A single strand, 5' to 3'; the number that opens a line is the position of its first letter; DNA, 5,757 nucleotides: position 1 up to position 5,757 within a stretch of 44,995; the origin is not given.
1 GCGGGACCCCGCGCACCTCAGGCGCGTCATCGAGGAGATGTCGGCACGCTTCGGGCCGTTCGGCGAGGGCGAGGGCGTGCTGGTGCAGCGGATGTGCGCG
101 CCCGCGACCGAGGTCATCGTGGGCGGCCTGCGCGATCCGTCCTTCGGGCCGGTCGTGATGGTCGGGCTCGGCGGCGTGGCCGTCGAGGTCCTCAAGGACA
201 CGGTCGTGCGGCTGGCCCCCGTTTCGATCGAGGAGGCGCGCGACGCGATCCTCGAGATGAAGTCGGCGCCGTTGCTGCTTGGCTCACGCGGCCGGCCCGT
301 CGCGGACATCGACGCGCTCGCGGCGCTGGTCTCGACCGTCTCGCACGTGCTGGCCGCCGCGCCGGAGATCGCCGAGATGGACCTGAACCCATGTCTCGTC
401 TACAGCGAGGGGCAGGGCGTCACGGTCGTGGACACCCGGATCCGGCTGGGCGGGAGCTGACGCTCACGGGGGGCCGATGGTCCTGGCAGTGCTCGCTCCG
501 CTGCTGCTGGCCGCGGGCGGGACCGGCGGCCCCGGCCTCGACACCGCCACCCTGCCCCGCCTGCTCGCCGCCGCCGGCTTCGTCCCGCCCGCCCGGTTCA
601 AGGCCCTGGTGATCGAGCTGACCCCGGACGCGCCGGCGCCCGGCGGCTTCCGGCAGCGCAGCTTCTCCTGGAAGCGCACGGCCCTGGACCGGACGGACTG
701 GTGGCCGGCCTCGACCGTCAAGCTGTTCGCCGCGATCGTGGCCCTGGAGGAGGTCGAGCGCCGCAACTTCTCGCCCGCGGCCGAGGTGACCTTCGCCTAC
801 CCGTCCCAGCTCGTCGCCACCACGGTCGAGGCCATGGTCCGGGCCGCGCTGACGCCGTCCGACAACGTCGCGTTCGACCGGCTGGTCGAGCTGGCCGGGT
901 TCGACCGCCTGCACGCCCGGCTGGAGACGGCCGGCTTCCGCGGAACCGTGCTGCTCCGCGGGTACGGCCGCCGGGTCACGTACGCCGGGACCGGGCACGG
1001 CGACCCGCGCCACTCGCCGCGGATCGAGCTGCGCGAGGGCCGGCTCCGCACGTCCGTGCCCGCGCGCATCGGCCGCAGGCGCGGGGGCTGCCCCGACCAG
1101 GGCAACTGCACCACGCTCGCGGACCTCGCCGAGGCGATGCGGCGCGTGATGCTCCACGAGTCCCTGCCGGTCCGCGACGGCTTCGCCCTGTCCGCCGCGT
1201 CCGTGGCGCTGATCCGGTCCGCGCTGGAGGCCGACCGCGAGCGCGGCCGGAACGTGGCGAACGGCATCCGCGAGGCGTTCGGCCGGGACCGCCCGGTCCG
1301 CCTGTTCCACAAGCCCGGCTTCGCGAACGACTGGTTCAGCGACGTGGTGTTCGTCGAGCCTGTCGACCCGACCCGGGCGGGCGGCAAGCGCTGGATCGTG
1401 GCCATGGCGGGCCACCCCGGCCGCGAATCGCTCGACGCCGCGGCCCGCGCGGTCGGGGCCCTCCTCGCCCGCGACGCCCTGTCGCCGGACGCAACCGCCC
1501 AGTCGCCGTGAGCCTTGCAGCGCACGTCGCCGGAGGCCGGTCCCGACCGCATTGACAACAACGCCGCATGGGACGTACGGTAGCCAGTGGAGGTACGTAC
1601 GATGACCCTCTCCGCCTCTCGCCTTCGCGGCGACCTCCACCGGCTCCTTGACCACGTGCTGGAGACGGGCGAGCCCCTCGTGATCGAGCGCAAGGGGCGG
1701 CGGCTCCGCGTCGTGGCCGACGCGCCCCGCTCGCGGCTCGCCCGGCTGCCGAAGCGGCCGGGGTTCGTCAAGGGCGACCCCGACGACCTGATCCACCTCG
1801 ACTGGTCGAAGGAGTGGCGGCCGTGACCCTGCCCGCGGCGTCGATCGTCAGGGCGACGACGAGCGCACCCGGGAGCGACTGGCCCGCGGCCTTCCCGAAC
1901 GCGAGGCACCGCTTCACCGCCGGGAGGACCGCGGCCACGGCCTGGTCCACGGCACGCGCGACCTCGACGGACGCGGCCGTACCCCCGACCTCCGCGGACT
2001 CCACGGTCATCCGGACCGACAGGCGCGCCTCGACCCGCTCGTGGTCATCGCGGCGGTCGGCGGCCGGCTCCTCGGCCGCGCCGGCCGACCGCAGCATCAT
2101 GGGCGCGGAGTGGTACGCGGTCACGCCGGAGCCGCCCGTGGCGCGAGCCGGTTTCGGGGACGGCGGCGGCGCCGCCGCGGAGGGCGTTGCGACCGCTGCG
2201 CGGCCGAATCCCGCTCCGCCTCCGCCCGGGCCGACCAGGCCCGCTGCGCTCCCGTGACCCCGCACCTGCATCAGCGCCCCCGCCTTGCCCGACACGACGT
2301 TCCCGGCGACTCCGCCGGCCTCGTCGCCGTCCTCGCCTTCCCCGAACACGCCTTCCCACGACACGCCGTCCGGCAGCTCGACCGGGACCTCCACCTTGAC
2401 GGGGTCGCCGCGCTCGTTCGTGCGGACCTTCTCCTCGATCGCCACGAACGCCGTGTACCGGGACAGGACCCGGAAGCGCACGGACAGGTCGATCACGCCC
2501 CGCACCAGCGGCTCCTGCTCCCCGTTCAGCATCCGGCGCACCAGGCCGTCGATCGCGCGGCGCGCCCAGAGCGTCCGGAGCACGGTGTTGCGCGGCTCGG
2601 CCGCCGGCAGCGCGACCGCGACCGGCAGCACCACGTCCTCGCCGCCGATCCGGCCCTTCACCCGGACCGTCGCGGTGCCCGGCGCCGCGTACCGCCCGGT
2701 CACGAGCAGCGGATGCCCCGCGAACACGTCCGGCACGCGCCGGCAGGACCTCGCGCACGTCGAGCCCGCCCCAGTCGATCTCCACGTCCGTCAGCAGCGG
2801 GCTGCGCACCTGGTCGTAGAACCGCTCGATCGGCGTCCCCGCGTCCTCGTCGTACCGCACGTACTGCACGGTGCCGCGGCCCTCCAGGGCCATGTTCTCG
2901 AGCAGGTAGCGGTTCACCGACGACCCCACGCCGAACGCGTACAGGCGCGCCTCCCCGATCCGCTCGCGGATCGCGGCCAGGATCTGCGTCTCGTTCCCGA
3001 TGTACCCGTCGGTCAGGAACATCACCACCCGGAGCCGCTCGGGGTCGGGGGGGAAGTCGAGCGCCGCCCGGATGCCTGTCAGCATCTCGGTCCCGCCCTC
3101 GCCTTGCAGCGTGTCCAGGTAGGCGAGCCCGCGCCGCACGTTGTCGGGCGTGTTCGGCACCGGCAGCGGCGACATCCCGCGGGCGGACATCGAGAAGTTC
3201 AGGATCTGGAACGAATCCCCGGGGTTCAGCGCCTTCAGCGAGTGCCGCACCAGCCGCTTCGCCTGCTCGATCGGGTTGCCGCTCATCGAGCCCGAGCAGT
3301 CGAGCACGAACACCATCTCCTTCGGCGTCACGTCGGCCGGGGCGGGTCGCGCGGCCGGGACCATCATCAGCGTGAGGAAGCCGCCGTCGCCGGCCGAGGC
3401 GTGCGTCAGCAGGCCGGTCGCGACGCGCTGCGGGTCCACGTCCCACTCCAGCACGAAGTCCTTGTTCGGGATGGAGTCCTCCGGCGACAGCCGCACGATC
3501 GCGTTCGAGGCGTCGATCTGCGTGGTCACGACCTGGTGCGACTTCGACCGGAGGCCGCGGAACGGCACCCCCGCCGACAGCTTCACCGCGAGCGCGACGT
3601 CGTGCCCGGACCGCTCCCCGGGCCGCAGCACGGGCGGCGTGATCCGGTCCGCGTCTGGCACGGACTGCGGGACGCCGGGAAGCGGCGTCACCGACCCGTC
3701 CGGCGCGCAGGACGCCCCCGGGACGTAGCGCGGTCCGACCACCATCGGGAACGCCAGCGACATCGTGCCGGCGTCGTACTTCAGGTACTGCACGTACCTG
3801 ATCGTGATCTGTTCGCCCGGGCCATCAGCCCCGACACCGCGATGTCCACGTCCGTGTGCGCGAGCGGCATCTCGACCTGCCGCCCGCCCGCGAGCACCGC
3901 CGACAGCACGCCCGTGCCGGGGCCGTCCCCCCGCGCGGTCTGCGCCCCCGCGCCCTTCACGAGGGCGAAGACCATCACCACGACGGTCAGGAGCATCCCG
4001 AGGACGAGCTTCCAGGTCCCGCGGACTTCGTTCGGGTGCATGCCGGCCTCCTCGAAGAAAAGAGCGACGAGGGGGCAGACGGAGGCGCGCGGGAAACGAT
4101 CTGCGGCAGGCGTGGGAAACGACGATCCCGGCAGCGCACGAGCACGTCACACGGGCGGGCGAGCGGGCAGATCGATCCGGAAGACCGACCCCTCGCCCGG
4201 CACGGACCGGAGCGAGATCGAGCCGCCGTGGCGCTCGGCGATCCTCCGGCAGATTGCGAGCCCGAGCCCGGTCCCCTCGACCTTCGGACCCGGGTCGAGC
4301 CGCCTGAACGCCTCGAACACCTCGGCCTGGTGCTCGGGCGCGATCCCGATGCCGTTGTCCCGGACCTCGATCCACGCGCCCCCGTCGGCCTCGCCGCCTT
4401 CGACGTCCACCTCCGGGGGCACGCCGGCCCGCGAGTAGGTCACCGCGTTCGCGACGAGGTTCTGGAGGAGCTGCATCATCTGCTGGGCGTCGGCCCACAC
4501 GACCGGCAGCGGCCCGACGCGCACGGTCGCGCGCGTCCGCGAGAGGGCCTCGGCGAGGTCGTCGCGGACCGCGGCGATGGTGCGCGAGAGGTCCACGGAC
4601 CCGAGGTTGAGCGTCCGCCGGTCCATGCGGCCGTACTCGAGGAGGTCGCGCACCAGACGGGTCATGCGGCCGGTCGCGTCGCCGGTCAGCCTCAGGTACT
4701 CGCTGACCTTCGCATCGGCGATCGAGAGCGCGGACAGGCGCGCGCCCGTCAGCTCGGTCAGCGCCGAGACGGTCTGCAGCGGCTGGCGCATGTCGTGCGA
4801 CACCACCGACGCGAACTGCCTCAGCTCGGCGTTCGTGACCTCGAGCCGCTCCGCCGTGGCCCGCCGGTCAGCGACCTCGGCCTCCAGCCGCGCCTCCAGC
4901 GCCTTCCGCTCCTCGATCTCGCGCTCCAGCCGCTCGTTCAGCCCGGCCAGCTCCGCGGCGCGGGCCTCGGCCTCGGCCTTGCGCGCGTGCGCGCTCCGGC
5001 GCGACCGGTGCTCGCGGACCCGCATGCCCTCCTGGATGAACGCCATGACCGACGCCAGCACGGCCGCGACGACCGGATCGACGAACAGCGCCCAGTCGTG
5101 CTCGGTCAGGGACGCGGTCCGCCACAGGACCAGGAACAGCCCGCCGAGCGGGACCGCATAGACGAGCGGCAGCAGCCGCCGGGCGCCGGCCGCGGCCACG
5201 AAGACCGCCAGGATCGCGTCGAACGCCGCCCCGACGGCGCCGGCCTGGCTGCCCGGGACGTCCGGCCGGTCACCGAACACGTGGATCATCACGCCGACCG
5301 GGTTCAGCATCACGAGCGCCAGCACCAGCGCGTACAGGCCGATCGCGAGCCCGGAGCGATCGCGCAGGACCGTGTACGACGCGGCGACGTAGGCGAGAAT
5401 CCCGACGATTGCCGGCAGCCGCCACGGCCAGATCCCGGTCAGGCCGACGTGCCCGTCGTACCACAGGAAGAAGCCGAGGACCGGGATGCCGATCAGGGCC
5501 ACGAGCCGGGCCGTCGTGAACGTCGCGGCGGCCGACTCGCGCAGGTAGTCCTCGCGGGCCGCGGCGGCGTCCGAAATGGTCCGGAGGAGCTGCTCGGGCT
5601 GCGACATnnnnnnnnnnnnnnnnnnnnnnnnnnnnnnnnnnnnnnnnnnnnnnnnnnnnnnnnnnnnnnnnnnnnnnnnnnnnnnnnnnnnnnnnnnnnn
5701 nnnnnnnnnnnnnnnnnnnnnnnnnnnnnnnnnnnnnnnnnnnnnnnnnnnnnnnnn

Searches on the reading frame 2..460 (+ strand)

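Call 67: search_protein_families(library=pfam, proteins=[window:2-460:+])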
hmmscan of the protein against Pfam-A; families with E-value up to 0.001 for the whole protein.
window:2-460:+ (152 aa): 1 family
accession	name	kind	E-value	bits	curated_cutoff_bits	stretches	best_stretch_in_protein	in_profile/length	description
PF13549.11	ATP-grasp_5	-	5.9e-43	147.2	27.6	1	2-149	73-221/221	ATP-grasp domain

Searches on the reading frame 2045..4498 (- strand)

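Call 68: search_protein_families(library=pfam, proteins=[window:2045-4498:-])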
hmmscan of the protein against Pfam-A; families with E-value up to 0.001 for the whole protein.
window:2045-4498:- (817 aa): 3 families
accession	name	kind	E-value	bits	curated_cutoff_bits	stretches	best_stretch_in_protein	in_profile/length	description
PF13768.12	VWA_3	-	5.5e-20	72.4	27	1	394-545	2-154/155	von Willebrand factor type A domain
PF00092.34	VWA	-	1.2e-12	48.8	23.8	1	395-552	2-164/174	von Willebrand factor type A domain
PF13519.12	VWA_2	-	1.3e-11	45.5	27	1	395-498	1-106/107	von Willebrand factor type A domain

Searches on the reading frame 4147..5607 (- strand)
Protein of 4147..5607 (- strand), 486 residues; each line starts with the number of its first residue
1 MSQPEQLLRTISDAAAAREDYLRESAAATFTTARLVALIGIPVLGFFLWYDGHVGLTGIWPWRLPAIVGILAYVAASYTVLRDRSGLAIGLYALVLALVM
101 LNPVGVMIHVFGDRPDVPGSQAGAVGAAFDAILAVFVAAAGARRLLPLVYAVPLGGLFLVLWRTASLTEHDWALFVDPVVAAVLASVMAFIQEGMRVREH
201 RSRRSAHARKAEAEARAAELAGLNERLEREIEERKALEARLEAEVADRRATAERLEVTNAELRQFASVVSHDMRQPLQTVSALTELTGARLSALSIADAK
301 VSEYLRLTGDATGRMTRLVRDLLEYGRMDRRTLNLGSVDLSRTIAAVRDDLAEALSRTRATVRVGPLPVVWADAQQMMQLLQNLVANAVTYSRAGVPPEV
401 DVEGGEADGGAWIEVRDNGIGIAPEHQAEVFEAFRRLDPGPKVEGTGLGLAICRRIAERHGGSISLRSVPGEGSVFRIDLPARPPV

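Call 67: search_protein_families(library=pfam, proteins=[window:4147-5607:-])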
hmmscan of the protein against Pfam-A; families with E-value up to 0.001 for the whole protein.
window:4147-5607:- (486 aa): 2 families
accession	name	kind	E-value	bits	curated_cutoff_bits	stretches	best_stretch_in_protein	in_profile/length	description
PF02518.31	HATPase_c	-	1e-27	97.2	26.4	1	373-483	2-110/111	Histidine kinase-, DNA gyrase B-, and HSP90-like ATPase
PF00512.31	HisKA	-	3.3e-11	43.5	26.9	1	262-329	2-64/66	His Kinase A (phospho-acceptor) domain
